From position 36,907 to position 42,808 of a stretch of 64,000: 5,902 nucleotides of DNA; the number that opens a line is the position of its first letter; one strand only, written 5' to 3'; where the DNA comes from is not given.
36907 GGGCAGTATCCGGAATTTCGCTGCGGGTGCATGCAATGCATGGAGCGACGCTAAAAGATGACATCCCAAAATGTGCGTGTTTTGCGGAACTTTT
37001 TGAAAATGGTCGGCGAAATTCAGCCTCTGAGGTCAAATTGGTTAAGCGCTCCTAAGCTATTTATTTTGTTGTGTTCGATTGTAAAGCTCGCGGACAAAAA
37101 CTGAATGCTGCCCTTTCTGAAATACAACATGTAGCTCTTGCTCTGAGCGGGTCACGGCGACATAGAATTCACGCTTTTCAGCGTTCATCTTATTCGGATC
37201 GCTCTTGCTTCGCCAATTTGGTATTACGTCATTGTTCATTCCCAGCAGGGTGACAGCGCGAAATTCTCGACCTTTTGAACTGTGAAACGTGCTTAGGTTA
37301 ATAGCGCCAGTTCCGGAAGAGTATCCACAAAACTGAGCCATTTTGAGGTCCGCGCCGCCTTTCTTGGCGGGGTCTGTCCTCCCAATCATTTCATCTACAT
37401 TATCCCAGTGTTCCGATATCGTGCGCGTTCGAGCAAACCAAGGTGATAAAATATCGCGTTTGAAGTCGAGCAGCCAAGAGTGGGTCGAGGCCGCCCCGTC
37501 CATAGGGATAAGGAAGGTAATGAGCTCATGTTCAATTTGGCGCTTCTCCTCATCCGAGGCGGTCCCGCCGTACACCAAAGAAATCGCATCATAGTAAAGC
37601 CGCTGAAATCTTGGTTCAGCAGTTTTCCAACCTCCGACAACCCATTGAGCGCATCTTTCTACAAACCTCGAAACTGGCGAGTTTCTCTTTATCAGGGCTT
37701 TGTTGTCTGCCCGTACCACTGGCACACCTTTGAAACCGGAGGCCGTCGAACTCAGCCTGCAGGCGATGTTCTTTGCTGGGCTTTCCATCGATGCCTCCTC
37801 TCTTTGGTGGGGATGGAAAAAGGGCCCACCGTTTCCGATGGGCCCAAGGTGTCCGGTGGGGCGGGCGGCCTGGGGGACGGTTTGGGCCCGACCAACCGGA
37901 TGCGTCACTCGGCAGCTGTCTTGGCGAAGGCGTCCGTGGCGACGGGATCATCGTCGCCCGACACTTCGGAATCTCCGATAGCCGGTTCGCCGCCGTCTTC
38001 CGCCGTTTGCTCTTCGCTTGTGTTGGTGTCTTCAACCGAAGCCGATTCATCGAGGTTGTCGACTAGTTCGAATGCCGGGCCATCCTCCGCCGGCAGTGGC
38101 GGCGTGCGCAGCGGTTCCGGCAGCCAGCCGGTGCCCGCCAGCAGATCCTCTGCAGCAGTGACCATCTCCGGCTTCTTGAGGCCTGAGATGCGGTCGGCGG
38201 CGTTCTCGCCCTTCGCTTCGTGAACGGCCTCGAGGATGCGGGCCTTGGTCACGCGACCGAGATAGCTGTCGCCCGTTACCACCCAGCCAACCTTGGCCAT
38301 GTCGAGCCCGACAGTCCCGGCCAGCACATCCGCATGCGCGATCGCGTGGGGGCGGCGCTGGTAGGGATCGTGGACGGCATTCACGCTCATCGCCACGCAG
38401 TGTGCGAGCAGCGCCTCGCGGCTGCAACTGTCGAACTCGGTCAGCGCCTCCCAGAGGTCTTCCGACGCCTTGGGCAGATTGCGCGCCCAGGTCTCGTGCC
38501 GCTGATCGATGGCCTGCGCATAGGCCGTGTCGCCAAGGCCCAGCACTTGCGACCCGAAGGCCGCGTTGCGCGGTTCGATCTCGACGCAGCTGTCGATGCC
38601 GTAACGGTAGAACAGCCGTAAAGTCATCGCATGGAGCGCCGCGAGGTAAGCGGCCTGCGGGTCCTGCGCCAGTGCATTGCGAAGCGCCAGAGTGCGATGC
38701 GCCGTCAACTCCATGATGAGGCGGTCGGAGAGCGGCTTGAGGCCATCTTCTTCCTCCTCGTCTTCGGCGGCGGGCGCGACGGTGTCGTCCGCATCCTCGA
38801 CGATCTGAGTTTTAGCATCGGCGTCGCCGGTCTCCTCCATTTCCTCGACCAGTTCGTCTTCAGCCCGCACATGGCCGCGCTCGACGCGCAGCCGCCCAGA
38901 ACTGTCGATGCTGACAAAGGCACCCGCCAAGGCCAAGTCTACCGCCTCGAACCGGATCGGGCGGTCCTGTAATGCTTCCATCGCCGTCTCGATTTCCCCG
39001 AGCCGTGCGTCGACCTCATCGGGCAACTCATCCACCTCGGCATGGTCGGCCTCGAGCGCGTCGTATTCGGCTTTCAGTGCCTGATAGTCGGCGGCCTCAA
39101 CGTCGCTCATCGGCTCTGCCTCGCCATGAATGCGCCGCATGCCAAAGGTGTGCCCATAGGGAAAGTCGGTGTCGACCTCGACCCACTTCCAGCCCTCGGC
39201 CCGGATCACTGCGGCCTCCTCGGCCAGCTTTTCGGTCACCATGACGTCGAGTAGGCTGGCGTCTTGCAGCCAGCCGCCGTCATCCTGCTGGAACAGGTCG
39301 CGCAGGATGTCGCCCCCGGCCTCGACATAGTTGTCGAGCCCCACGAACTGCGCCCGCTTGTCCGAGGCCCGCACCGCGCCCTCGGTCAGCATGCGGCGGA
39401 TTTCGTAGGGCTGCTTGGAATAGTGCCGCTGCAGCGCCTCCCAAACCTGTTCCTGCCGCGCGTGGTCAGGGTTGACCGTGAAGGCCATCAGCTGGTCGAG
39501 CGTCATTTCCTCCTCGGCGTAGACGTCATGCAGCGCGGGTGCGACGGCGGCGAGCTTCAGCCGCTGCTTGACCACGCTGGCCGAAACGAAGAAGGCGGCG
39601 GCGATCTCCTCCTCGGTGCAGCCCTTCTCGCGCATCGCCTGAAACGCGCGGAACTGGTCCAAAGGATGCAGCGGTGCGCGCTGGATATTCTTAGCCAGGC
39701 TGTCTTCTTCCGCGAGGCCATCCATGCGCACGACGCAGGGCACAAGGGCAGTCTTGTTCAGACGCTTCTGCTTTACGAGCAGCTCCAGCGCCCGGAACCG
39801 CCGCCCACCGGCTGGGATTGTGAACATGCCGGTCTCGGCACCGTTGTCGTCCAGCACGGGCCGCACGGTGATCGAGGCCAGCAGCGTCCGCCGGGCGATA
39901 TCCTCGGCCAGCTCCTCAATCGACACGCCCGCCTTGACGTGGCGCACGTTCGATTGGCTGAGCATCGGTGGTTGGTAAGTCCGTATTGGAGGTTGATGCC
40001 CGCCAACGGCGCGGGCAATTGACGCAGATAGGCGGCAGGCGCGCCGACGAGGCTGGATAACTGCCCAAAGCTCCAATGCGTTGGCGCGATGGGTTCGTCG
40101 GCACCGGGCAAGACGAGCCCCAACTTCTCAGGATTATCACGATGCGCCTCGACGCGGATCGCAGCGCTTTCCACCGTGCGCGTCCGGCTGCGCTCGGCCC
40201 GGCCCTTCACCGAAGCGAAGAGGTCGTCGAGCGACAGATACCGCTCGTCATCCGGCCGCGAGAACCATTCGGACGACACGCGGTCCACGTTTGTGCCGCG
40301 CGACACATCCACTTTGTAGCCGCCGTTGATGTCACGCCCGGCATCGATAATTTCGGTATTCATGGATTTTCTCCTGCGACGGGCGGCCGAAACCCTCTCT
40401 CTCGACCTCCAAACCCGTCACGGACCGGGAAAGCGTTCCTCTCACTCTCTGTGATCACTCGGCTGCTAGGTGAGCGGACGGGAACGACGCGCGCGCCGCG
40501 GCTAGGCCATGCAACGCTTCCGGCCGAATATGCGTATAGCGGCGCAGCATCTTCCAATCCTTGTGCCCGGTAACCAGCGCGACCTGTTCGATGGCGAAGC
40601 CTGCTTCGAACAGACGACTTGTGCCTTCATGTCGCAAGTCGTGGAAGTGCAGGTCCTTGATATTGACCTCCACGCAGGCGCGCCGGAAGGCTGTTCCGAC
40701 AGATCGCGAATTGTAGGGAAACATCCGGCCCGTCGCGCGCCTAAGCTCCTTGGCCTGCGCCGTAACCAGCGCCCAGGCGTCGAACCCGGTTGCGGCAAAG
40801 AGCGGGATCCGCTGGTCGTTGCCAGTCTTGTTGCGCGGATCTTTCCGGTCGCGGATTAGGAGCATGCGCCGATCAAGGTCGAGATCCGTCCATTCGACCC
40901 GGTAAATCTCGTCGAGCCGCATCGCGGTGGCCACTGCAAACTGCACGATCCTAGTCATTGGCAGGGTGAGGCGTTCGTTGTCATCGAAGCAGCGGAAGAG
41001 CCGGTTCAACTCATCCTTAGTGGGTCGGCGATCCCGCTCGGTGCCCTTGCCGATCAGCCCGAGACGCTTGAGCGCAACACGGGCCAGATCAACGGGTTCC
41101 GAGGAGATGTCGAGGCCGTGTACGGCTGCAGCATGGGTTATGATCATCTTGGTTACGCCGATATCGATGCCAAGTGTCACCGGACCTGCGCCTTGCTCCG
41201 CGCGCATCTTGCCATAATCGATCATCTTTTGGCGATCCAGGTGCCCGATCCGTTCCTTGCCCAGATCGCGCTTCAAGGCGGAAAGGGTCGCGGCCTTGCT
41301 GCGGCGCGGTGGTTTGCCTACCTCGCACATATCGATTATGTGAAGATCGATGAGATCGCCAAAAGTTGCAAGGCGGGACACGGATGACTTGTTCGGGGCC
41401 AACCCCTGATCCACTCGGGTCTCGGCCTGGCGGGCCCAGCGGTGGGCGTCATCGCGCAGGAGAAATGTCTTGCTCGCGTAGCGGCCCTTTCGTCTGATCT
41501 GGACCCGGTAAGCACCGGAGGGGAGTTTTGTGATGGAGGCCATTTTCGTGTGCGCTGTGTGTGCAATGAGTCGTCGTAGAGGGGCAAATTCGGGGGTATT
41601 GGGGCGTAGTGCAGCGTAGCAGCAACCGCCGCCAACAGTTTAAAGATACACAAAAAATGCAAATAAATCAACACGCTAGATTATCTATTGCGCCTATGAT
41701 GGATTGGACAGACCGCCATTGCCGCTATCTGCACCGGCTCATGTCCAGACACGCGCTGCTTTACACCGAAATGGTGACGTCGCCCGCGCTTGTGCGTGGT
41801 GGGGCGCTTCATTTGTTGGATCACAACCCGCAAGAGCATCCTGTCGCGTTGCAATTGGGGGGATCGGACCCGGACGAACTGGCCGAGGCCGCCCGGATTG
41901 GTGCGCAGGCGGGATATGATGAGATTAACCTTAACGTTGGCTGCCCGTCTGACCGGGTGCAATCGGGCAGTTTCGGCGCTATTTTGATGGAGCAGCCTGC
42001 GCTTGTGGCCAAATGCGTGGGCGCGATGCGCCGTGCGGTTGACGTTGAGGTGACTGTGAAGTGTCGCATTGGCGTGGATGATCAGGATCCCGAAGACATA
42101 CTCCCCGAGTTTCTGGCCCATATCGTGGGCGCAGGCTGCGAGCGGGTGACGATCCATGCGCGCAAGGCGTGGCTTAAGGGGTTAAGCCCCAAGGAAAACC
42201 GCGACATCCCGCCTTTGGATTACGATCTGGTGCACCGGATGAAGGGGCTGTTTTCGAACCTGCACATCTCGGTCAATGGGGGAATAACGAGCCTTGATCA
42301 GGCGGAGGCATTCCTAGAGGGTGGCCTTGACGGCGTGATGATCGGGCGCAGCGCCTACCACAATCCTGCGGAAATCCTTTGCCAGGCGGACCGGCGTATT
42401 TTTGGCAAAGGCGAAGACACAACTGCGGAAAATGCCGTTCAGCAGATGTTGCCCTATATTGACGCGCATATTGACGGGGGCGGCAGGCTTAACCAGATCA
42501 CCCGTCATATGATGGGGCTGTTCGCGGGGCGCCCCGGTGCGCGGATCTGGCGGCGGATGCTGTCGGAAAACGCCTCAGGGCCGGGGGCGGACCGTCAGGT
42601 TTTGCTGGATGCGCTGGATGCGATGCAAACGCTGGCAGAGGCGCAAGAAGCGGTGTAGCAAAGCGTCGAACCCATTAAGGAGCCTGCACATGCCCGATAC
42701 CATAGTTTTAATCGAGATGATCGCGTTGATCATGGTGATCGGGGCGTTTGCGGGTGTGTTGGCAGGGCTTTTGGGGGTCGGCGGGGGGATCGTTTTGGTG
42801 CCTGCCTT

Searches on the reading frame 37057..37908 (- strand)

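Call 18: search_protein_families(library=pfam, proteins=[window:37057-37908:-], max_evalue=0.001)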
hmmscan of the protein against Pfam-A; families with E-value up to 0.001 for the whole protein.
window:37057-37908:- (283 aa): 2 families
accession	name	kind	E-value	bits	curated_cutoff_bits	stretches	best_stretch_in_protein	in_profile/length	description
PF13361.12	UvrD_C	-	4.1e-15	56.5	25.6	1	197-264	282-348/350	UvrD-like helicase C-terminal domain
PF13538.12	UvrD_C_2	-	9.3e-06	25.9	27.4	1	206-262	5-52/52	UvrD-like helicase C-terminal domain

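Call 31: search_protein_families(library=ncbifam, proteins=[window:37057-37908:-], max_evalue=0.01)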
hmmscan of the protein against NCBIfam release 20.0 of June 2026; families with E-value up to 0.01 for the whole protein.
window:37057-37908:- (283 aa): 7 families
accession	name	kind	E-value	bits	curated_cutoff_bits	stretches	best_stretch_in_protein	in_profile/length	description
TIGR01073.1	pcrA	equivalog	9.6e-14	50.7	911.2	1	198-281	545-621/725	DNA helicase PcrA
NF008743.0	PRK11773.1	equivalog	1e-12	47.3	965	1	201-278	552-628/720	DNA helicase II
TIGR01074.1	rep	equivalog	9.2e-12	44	951.45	1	199-265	548-613/668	DNA helicase Rep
TIGR01075.1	uvrD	equivalog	2.3e-11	42.7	1144.45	1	200-278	546-623/715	DNA helicase II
NF008172.0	PRK10919.1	equivalog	3.7e-08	32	1168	1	202-265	551-613/673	DNA helicase Rep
NF008276.0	PRK11054.1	equivalog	4.7e-06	25.4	543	1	203-278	589-676/684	DNA helicase IV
TIGR02785.1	addA_Gpos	equivalog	0.001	17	707.65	0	192-226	773-807/1234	helicase-exonuclease AddAB subunit AddA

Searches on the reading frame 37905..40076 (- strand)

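Call 18: search_protein_families(library=pfam, proteins=[window:37905-40076:-], max_evalue=0.001)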
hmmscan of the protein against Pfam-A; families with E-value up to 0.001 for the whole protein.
window:37905-40076:- (723 aa): 1 family
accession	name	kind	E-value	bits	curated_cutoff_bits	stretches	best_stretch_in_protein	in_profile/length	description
PF17762.8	HTH_ParB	-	0.00069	20.2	22.6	0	136-215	3-83/102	ParB HTH domain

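Call 31: search_protein_families(library=ncbifam, proteins=[window:37905-40076:-], max_evalue=0.01)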
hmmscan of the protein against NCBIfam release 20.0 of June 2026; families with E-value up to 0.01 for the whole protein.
window:37905-40076:- (723 aa): 4 families
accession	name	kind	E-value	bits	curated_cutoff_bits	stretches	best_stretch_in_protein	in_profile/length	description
TIGR03734.1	PRTRC_parB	hypoth_equivalog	8.3e-14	51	278.6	1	42-195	6-153/555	PRTRC system ParB family protein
NF010406.0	PRK13832.1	subfamily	4e-11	42.2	640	1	116-237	83-207/578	plasmid partitioning protein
TIGR04285.1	nucleoid_noc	exception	2.6e-10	40.1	315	1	47-212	20-174/255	nucleoid occlusion protein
TIGR00180.1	parB_part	domain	1.5e-09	37.9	58.45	1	43-188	19-156/186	ParB/RepB/Spo0J family partition protein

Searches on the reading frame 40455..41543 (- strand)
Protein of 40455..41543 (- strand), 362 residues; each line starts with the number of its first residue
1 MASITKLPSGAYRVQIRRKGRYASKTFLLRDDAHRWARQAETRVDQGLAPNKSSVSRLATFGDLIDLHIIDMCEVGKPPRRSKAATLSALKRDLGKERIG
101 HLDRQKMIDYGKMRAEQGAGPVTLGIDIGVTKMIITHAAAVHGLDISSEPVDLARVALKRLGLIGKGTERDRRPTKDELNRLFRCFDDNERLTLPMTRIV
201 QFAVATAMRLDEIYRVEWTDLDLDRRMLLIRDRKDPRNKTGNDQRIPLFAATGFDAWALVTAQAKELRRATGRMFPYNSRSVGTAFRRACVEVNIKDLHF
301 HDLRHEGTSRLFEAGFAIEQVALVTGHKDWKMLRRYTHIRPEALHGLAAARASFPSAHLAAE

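Call 18: search_protein_families(library=pfam, proteins=[window:40455-41543:-], max_evalue=0.001)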
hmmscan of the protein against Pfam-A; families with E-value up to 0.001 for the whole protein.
window:40455-41543:- (362 aa): 1 family
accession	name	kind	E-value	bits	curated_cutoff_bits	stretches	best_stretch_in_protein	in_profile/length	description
PF00589.27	Phage_integrase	-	2.6e-22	79.9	27.1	1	175-341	4-170/172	Phage integrase family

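Call 31: search_protein_families(library=ncbifam, proteins=[window:40455-41543:-], max_evalue=0.01)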
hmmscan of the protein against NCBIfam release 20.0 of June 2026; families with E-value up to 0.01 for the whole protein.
window:40455-41543:- (362 aa): 6 families
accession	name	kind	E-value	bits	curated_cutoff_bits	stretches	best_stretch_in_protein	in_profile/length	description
NF040815.2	recomb_XerA_Arch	equivalog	2.1e-12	47.2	220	1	175-344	98-259/263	site-specific tyrosine recombinase/integron integrase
TIGR02249.1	integrase_gron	subfamily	2.2e-09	37.1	265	1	278-342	238-303/315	integron integrase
TIGR02225.1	recomb_XerD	equivalog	1.3e-06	28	329.6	1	175-348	105-283/290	site-specific tyrosine recombinase XerD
TIGR02224.1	recomb_XerC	equivalog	3.2e-06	26.7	335.15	1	177-345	110-283/295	tyrosine recombinase XerC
NF001399.0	PRK00283.1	subfamily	5.4e-05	22.6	279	1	176-349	116-293/300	tyrosine recombinase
NF011946.0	PRK15417.1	equivalog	0.00017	20.9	435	0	277-340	252-316/337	integron integrase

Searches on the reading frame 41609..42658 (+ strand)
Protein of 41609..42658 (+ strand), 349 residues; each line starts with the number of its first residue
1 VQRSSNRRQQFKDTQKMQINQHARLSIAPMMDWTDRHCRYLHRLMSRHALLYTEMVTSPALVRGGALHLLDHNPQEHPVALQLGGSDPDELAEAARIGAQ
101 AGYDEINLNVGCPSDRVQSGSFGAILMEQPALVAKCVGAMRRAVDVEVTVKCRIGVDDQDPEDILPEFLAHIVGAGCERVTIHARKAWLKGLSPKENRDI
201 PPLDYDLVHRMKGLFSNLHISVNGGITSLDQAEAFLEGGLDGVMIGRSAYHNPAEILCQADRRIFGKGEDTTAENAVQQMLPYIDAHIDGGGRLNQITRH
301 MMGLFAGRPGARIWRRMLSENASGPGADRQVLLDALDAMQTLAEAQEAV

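Call 18: search_protein_families(library=pfam, proteins=[window:41609-42658:+], max_evalue=0.001)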
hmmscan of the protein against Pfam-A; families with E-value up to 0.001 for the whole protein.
window:41609-42658:+ (349 aa): 2 families
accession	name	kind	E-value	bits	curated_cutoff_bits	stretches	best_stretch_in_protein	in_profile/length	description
PF01207.24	Dus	-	1.1e-79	268.3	20.4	1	27-328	2-299/311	Dihydrouridine synthase (Dus)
PF00977.27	His_biosynth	-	0.00054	19.9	23.6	0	205-256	62-112/228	Histidine biosynthesis protein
